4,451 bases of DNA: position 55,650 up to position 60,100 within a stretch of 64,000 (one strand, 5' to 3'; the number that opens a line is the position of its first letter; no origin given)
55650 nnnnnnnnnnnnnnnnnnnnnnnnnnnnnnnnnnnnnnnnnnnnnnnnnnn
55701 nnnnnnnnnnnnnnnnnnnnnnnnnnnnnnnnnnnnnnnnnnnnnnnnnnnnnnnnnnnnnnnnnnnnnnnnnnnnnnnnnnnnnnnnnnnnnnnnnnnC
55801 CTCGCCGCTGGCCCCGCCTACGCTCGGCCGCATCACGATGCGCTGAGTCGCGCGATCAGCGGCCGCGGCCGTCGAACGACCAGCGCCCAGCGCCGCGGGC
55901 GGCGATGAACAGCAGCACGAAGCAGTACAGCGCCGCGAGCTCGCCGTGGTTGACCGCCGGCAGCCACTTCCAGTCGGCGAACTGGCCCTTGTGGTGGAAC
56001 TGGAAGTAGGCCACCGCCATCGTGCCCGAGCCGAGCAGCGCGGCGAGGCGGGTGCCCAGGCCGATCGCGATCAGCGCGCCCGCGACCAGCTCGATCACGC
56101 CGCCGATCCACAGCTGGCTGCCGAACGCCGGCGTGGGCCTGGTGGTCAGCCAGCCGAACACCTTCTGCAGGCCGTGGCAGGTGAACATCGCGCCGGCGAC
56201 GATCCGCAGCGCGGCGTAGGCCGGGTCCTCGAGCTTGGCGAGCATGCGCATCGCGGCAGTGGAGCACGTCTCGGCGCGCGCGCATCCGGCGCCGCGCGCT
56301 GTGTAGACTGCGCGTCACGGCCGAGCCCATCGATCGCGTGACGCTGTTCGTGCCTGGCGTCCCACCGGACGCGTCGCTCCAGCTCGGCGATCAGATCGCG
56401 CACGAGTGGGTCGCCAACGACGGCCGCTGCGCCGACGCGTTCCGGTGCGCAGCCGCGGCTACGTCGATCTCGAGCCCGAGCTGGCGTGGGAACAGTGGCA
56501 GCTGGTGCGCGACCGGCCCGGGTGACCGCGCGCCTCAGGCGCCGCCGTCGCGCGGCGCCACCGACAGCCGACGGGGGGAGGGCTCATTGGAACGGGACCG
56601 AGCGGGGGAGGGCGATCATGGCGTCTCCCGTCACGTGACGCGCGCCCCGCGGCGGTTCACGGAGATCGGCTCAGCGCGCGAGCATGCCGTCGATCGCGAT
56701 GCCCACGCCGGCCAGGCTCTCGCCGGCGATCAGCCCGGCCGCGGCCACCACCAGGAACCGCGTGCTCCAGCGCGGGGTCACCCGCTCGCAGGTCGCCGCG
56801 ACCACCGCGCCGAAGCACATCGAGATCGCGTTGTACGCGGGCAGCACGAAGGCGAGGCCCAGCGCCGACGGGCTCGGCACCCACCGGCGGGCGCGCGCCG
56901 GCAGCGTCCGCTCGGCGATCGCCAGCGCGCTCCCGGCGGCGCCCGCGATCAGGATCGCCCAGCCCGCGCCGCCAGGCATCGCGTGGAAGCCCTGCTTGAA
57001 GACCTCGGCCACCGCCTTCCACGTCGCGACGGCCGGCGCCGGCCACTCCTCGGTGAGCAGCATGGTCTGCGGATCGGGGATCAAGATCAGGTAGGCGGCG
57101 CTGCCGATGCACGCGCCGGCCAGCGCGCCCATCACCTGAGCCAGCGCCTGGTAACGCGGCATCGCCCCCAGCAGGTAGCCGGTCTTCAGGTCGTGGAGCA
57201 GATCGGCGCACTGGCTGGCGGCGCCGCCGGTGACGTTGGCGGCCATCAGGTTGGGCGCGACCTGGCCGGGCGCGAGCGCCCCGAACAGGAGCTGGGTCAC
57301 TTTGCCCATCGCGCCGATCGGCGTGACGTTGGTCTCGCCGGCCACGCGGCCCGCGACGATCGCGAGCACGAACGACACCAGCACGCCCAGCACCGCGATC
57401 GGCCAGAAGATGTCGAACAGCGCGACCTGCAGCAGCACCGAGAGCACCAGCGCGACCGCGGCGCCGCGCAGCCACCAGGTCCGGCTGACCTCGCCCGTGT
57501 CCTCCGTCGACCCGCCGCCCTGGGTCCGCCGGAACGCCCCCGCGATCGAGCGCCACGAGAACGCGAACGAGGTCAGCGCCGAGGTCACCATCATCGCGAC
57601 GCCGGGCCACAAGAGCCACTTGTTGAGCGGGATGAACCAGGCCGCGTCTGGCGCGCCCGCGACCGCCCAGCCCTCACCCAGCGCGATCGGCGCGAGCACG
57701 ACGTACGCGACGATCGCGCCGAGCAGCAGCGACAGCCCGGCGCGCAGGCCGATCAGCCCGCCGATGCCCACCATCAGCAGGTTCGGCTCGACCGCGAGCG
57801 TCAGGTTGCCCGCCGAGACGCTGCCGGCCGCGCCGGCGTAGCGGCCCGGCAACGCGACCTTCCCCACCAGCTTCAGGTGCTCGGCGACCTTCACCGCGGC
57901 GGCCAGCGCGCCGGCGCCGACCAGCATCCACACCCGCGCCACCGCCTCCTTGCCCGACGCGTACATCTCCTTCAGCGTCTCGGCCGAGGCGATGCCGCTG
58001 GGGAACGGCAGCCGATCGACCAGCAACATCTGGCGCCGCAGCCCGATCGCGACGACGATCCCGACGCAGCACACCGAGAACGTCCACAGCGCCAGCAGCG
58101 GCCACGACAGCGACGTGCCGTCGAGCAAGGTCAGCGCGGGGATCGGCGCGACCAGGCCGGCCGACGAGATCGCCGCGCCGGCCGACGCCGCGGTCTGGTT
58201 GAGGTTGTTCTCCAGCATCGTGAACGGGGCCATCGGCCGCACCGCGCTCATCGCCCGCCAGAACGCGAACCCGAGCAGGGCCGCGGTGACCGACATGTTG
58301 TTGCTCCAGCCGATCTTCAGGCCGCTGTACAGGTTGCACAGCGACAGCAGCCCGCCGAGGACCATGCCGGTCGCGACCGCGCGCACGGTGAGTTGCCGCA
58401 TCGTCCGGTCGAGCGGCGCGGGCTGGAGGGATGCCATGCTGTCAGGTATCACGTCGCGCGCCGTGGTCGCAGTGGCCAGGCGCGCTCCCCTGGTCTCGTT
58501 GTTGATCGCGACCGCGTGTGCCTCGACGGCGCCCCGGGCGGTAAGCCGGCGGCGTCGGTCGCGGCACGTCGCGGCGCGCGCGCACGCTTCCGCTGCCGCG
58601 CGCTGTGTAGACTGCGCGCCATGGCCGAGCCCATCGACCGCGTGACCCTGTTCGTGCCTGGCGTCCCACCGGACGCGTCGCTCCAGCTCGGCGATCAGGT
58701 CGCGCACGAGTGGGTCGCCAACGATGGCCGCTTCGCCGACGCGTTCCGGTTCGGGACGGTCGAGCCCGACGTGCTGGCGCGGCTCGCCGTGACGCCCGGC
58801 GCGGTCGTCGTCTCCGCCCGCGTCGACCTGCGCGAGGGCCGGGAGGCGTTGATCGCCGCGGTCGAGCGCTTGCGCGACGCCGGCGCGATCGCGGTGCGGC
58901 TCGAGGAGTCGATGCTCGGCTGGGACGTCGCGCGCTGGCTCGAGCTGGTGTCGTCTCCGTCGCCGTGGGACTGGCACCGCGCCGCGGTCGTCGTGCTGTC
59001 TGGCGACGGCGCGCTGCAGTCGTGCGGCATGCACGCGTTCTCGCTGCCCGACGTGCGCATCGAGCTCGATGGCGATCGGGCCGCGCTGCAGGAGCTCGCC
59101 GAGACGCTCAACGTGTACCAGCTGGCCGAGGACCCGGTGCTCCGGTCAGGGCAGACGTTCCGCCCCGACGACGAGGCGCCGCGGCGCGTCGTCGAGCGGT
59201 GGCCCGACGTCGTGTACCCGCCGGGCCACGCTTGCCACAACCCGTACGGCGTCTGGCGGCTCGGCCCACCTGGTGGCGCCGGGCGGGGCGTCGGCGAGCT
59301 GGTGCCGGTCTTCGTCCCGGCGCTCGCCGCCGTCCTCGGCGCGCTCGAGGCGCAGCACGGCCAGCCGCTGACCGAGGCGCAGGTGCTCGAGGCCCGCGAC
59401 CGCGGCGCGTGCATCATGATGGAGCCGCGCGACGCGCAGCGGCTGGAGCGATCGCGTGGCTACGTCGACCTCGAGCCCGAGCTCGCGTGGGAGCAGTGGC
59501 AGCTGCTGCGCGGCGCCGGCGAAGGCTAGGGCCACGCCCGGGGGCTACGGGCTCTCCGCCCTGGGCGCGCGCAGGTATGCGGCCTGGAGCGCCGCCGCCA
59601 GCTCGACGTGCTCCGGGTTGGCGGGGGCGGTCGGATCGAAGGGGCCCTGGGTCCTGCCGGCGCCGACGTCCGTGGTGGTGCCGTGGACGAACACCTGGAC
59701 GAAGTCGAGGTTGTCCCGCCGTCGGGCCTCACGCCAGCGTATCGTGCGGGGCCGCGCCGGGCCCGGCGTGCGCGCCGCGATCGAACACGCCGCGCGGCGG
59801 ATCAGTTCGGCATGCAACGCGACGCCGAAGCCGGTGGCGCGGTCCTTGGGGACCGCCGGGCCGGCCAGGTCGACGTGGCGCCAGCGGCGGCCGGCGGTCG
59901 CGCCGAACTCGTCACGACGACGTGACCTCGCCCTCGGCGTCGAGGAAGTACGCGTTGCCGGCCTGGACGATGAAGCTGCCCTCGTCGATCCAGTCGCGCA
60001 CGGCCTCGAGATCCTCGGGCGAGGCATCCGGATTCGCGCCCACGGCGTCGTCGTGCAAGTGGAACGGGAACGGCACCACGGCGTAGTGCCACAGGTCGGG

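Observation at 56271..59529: OPT oligopeptide transporter flanked by a direct duplication of a hypothetical gene, one copy internally deleted and start-less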

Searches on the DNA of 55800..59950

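Call 64: search_rna_families(source=window, start=55800, end=59950, threshold=evalue, max_evalue=1)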
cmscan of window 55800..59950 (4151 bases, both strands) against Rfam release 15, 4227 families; matches with E-value up to 1: 0.
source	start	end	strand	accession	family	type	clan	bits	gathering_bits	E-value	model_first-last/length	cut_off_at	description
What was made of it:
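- Tried and rejected: Rfam found nothing in 55800-59950 (call 64).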

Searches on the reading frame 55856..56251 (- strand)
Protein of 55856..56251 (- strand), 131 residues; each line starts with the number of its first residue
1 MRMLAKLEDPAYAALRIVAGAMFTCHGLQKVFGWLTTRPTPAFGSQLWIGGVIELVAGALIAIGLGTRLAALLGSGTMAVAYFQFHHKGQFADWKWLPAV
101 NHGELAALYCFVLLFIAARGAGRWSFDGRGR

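Call 8: search_protein_families(library=pfam, proteins=[window:55856-56251:-], max_evalue=0.01)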
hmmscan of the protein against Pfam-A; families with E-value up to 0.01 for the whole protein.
window:55856-56251:- (131 aa): 1 family
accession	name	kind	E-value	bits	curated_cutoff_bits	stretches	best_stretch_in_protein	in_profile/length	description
PF07681.17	DoxX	-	9.9e-12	45.8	23.6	1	13-87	3-85/85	DoxX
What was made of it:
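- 55856..56251 (-): DoxX gene, the conserved divergent neighbour of the ancestral X1 gene. Pfam DoxX 9.9e-12 (call 8).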

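Call 9: search_protein_families(library=ncbifam, proteins=[window:55856-56251:-], max_evalue=0.01)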
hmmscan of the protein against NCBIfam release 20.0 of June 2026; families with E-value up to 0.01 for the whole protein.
window:55856-56251:- (131 aa): 1 family
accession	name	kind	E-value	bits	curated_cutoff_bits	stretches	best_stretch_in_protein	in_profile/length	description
NF050144.1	matur_HvfX_fam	equivalog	2.4e-09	37.6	80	1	27-92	25-94/165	HvfX family Cu-binding RiPP maturation protein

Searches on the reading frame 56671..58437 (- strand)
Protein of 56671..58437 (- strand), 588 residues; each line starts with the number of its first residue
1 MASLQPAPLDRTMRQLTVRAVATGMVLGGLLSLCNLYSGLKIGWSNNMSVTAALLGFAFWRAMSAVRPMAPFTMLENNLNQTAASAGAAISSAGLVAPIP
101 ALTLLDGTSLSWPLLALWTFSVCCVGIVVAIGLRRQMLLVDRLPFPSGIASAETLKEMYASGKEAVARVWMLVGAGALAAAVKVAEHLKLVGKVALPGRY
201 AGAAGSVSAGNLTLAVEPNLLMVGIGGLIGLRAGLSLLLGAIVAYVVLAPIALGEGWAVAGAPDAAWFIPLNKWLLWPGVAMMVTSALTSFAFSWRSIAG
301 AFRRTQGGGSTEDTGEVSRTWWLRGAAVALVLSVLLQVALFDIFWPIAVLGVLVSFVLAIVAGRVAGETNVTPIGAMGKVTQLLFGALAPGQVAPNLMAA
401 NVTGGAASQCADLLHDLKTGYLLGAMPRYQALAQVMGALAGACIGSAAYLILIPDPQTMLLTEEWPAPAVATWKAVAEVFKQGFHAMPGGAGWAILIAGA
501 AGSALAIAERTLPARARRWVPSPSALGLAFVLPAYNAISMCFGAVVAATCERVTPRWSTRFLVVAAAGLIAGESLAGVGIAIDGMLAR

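Call 8: search_protein_families(library=pfam, proteins=[window:56671-58437:-], max_evalue=0.01)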
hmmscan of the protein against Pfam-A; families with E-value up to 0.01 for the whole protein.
window:56671-58437:- (588 aa): 1 family
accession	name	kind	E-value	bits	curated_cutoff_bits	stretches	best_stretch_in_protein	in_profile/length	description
PF03169.20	OPT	-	3.3e-95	320.5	25.8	1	15-582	1-621/623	OPT oligopeptide transporter protein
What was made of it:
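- Checked: OPT (56671-58437, minus strand; Pfam OPT 3.3e-95, call 8) lies between the two copies, as stated.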

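Call 9: search_protein_families(library=ncbifam, proteins=[window:56671-58437:-], max_evalue=0.01)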
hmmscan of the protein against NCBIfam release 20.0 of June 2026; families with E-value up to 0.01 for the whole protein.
window:56671-58437:- (588 aa): 2 families
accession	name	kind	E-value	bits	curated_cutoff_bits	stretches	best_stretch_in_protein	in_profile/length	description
TIGR00728.1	OPT_sfam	superfamily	5.4e-67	226.8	128.35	2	10-292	11-307/659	OPT family oligopeptide transporter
TIGR00733.1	TIGR00733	equivalog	2.4e-34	118.8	182.5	1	16-581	2-585/589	OPT family oligopeptide transporter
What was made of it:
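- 56671..58437 (-): OPT-family oligopeptide transporter gene, intact and conserved in position in relatives. Pfam OPT 3.3e-95 and TIGR00728 226.8 bits (calls 8, 9).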

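Call 18: find_related_loci(query=window:56671-58437:-, collection=metagenome_contigs, flank=10000)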
Query window:56671-58437:- (588 aa) in metagenome_contigs; peptide patterns used: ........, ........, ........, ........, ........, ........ (x = any residue, [..] = any of these).
75 stretches matched a pattern; 14 encode a relative of the query (tblastn E <= 1e-3); 14 distinct loci.
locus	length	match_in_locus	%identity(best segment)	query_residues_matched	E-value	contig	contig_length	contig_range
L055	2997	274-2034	99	2-588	0e+0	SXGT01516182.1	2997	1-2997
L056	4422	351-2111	89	1-586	0e+0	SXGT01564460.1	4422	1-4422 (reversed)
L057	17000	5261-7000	74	6-588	0e+0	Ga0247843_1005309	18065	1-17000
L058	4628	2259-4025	62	9-587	0e+0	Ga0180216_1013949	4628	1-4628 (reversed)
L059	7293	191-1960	62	7-586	0e+0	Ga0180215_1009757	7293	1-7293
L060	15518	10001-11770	59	8-582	0e+0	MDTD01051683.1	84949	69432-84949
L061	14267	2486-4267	59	3-583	0e+0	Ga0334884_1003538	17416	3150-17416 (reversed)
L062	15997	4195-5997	59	8-586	0e+0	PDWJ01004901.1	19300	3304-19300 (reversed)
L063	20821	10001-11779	58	12-586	0e+0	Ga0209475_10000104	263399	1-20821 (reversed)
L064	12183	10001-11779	57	8-583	0e+0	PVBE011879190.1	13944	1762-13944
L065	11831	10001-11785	46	8-578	5e-143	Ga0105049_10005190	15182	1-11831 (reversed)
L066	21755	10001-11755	47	8-578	2e-134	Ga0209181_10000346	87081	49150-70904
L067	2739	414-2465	57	5-587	1e-109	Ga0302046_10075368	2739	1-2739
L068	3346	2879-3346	81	6-161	3e-59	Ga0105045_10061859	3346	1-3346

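Call 42: find_homologous_proteins(query=window:56671-58437:-, max_evalue=1e-100)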
Query window:56671-58437:- (588 aa): 2992 proteins with E <= 1e-100 among 8000 candidates; the best 120 are listed.
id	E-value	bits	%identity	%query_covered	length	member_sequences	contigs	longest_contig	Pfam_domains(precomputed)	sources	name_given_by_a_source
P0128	0.0e+0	1180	95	100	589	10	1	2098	PF03169.21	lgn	-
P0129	0.0e+0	1106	89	100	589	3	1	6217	PF03169.21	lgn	-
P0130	0.0e+0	1096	89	98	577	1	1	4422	PF03169.21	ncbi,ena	-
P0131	0.0e+0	1044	83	100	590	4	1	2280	PF03169.21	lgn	-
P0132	0.0e+0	1026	82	100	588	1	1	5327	PF03169.21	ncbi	-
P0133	0.0e+0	1010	81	100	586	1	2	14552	PF03169.21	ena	-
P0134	4.0e-276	935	75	99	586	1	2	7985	PF03169.21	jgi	jgi:uncharacterized oligopeptide transporter (OPT) family protein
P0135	5.7e-276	935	76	100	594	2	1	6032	PF03169.21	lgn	-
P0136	1.1e-269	914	74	100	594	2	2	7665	PF03169.21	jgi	jgi:uncharacterized oligopeptide transporter (OPT) family protein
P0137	4.0e-268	909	75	98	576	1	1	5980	PF03169.21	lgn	-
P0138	9.0e-267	904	74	99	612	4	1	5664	PF03169.21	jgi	-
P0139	1.3e-266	904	73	99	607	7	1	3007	PF03169.21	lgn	-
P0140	2.3e-263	893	74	99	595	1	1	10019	PF03169.21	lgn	-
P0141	2.9e-263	893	72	99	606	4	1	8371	PF03169.21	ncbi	-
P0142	6.4e-263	892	72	99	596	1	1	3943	PF03169.21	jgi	jgi:putative OPT family oligopeptide transporter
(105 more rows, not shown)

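Call 43: find_encoding_contigs(protein=P0128, flank=6000, max_places=6)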
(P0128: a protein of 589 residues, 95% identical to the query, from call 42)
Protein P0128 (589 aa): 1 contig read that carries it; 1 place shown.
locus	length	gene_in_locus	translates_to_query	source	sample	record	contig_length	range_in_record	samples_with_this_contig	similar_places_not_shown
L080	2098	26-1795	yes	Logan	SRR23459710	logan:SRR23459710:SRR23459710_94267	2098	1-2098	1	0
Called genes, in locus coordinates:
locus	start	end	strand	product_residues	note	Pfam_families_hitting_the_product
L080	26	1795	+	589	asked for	PF03169:OPT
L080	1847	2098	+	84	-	?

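Call 44: find_encoding_contigs(protein=P0129, flank=6000, max_places=4)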
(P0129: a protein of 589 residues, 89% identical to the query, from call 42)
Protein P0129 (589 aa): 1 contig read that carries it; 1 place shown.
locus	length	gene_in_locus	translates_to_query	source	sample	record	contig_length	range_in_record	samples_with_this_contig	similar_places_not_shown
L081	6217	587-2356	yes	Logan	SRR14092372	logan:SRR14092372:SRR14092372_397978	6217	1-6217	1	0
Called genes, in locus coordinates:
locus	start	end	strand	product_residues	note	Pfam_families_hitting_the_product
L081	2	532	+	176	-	?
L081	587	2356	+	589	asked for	PF03169:OPT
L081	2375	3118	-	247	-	-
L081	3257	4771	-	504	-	PF20680:DUF6817, PF08007:JmjC_2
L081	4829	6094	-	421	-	PF12799:LRR_4 (faint), PF13855:LRR_8 (faint), PF25019:LRR_R13L1-DRL21 (faint), PF23598:LRR_14 (weak)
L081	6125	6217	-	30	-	?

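Call 45: find_encoding_contigs(protein=P0133, flank=8000, max_places=4)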
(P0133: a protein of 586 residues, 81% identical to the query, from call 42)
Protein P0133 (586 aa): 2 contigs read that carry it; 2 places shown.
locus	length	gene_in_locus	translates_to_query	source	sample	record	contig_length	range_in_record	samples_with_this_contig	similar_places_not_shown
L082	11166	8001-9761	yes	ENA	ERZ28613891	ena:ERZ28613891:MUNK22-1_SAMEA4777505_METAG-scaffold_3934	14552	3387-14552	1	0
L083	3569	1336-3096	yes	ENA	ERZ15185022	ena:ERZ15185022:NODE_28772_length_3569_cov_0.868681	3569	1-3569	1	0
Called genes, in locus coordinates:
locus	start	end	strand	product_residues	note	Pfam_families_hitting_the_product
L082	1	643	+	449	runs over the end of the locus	-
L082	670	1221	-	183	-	-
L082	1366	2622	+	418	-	PF00275:EPSP_synthase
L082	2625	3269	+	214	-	PF01634:HisG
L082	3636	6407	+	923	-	PF00069:Pkinase, PF07714:PK_Tyr_Ser-Thr, PF07719:TPR_2 (faint), PF17874:TPR_MalT, PF24885:TPR_NPHP3, PF13424:TPR_12, PF13374:TPR_10, PF13424:TPR_12, +2 more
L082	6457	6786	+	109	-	-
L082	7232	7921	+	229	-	-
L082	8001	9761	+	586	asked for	PF03169:OPT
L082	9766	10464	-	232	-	PF21948:LplA-B_cat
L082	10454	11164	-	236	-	?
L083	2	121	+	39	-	?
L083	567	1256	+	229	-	-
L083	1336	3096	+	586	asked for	PF03169:OPT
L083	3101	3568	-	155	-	?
